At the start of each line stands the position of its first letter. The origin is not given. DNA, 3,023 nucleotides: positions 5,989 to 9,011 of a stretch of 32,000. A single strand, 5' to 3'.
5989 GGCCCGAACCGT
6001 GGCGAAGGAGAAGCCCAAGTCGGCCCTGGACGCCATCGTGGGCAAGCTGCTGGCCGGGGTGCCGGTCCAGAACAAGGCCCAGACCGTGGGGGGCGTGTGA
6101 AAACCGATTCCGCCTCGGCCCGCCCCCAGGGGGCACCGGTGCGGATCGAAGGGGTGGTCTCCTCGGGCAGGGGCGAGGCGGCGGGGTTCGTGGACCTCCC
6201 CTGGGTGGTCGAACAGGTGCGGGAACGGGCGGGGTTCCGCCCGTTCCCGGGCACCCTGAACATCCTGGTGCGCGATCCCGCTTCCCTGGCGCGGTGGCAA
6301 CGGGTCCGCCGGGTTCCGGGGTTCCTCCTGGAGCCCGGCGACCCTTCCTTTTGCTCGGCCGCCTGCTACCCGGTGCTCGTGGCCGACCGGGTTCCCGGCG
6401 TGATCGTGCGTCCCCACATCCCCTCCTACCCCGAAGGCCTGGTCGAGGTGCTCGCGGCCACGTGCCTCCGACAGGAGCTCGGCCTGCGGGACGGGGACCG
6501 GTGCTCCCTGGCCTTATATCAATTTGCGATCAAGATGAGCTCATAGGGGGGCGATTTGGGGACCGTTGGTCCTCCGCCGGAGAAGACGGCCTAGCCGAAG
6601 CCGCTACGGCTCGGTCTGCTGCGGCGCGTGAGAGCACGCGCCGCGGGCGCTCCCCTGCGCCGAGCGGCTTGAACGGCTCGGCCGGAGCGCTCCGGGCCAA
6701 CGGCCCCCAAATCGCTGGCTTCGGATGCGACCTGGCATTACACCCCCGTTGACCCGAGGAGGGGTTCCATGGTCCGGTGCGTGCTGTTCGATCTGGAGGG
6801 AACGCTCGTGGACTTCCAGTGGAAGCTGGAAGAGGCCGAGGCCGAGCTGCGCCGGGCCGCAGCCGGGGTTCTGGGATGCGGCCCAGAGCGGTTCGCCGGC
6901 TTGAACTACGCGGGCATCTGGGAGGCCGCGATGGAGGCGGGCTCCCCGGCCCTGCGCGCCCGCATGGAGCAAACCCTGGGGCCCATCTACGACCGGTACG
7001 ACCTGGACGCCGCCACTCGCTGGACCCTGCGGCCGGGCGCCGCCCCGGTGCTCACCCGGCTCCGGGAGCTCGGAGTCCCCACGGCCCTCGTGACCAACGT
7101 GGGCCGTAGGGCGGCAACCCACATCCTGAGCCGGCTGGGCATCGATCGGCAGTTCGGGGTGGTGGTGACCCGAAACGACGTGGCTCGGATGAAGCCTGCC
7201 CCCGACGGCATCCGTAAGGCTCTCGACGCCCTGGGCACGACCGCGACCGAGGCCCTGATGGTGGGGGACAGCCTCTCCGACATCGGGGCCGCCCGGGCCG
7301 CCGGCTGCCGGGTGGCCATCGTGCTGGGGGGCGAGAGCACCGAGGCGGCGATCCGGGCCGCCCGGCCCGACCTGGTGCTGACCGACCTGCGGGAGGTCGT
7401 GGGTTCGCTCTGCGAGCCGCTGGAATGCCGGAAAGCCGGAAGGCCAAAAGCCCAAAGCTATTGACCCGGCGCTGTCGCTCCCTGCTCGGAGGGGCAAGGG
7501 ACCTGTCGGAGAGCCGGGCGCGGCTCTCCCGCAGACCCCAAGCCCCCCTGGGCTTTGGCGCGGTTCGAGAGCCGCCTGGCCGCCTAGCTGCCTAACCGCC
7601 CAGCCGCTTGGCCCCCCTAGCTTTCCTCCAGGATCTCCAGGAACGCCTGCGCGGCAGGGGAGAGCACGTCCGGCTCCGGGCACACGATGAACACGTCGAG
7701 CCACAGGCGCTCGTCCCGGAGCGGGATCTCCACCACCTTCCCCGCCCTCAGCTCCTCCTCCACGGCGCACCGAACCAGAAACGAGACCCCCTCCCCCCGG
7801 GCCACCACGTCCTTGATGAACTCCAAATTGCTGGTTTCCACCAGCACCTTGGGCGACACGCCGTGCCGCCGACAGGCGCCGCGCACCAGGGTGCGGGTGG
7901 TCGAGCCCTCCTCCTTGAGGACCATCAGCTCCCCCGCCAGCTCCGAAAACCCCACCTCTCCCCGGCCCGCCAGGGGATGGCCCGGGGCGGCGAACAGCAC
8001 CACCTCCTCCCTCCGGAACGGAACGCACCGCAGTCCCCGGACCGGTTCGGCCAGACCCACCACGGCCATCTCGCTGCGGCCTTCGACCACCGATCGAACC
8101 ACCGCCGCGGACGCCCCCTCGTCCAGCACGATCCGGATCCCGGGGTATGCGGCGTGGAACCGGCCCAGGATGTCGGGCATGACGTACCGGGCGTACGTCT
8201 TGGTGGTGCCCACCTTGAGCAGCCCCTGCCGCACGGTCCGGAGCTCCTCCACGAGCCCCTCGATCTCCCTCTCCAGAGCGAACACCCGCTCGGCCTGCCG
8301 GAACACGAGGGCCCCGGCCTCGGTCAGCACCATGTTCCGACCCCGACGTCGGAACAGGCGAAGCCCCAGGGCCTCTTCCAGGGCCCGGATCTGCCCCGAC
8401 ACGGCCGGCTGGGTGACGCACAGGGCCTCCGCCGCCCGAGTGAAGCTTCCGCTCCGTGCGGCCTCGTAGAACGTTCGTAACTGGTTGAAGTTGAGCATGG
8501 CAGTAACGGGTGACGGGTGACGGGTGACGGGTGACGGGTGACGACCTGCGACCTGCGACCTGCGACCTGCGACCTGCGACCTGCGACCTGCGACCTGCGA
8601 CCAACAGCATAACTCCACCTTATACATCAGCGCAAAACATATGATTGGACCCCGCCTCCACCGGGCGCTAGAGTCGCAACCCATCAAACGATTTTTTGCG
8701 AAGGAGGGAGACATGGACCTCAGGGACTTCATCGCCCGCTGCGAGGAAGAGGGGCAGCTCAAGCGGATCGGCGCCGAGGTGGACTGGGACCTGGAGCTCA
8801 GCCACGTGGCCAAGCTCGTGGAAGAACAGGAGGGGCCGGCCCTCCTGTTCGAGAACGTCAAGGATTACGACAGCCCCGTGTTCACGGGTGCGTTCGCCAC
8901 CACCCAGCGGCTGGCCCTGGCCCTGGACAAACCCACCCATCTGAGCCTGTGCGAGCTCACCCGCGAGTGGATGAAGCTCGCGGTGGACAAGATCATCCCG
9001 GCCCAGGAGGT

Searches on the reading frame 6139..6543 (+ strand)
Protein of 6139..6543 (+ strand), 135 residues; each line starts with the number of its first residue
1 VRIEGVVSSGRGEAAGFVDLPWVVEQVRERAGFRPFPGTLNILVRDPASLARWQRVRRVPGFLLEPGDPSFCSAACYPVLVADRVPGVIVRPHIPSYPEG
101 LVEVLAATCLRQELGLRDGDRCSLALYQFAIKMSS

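Call 92: search_protein_families(library=pfam, proteins=[window:6139-6543:+], max_evalue=0.01)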
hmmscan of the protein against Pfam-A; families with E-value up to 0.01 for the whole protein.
seq(135 aa): 1 family
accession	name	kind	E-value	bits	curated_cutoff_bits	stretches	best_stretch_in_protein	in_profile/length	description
PF01982.22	CTP-dep_RFKase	-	4.2e-27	94.9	25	1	7-124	1-119/121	Domain of unknown function DUF120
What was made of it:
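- The cluster also carries other cofactor-type genes: UbiX and a DUF120 riboflavin-kinase-like gene (call 92).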

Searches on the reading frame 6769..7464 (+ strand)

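Call 7: search_protein_families(library=pfam, proteins=[window:6769-7464:+], max_evalue=0.001)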
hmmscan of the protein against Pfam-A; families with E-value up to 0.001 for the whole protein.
window:6769-7464:+ (231 aa): 5 families
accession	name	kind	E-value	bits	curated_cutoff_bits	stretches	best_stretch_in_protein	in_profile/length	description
PF00702.32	Hydrolase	-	4.6e-31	109.1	26.4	1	2-179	1-191/191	haloacid dehalogenase-like hydrolase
PF13419.12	HAD_2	-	1.6e-25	90.7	23.8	1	5-185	1-178/178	Haloacid dehalogenase-like hydrolase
PF13242.12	Hydrolase_like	-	6.4e-15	55.3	22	1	142-209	4-74/75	HAD-hyrolase-like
PF12710.13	HAD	-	6.2e-11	43.5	27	1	5-176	1-189/189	haloacid dehalogenase-like hydrolase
PF13344.12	Hydrolase_6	-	8.3e-07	29.4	27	1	87-138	15-63/101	Haloacid dehalogenase-like hydrolase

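Call 52: search_protein_families(library=ncbifam, proteins=[window:6769-7464:+], max_evalue=0.00001)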
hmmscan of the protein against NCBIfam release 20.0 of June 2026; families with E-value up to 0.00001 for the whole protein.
window:6769-7464:+ (231 aa): 34 families (the best 25 are shown)
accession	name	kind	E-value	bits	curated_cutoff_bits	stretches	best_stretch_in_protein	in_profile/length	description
TIGR01449.2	PGP_bact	equivalog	3.8e-31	108.3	180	1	5-210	1-209/213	phosphoglycolate phosphatase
NF009695.0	PRK13222.1-2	equivalog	1.8e-25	89.8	225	1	2-213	6-221/226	phosphoglycolate phosphatase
TIGR02253.1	CTE7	subfamily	4.5e-24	85.4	169.75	1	86-211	94-221/221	TIGR02253 family HAD-type hydrolase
TIGR01454.1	AHBA_synth_RP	hypoth_equivalog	5.7e-24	84.9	246.65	1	5-210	1-199/205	AHBA synthesis associated protein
NF009697.0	PRK13222.1-4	equivalog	8.9e-24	84.1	327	1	2-214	7-222/232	phosphoglycolate phosphatase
NF009804.0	PRK13288.1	equivalog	1.5e-22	80.1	218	1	95-211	91-207/215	pyrophosphatase PpaX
NF009694.0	PRK13222.1-1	equivalog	1.6e-22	80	415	1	70-215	94-240/252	phosphoglycolate phosphatase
NF009698.0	PRK13223.1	equivalog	4.8e-18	65.3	466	1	2-212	13-227/272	phosphoglycolate phosphatase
TIGR03351.1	PhnX-like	hypoth_equivalog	7.7e-18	65.3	218.9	1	81-211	82-216/220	phosphonatase-like hydrolase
NF053830.1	RUBPPhHalo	equivalog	6.4e-16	58.7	330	1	86-211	103-231/234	ribulose-1,5-bisphosphate 5-phosphatase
TIGR01428.1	HAD_type_II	equivalog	1e-15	58.3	125.4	1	3-185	2-190/197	haloacid dehalogenase type II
TIGR02252.1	DREG-2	subfamily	1.2e-15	57.9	155.2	1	63-181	84-200/203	HAD hydrolase, REG-2-like, family IA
NF009696.0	PRK13222.1-3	equivalog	2.8e-15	56.6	359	1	2-188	3-189/223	N-acetylmuramic acid 6-phosphate phosphatase MupP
NF009700.0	PRK13226.1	equivalog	4.7e-15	55.9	342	1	3-188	13-197/229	phosphoglycolate phosphatase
TIGR02009.1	PGMB-YQAB-SF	subfamily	8.8e-15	55.4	153.35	1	3-183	2-184/186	beta-phosphoglucomutase family hydrolase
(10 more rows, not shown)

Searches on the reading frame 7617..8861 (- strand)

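Call 7: search_protein_families(library=pfam, proteins=[window:7617-8861:-], max_evalue=0.001)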
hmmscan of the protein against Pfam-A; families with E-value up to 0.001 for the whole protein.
window:7617-8861:- (414 aa): 2 families
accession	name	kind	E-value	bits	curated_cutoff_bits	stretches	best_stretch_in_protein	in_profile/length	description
PF03466.25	LysR_substrate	-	5.3e-54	183.2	28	1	211-413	4-206/209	LysR substrate binding domain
PF00126.33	HTH_1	-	1.5e-24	86.1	26.6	1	125-183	1-59/60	Bacterial regulatory helix-turn-helix protein, lysR family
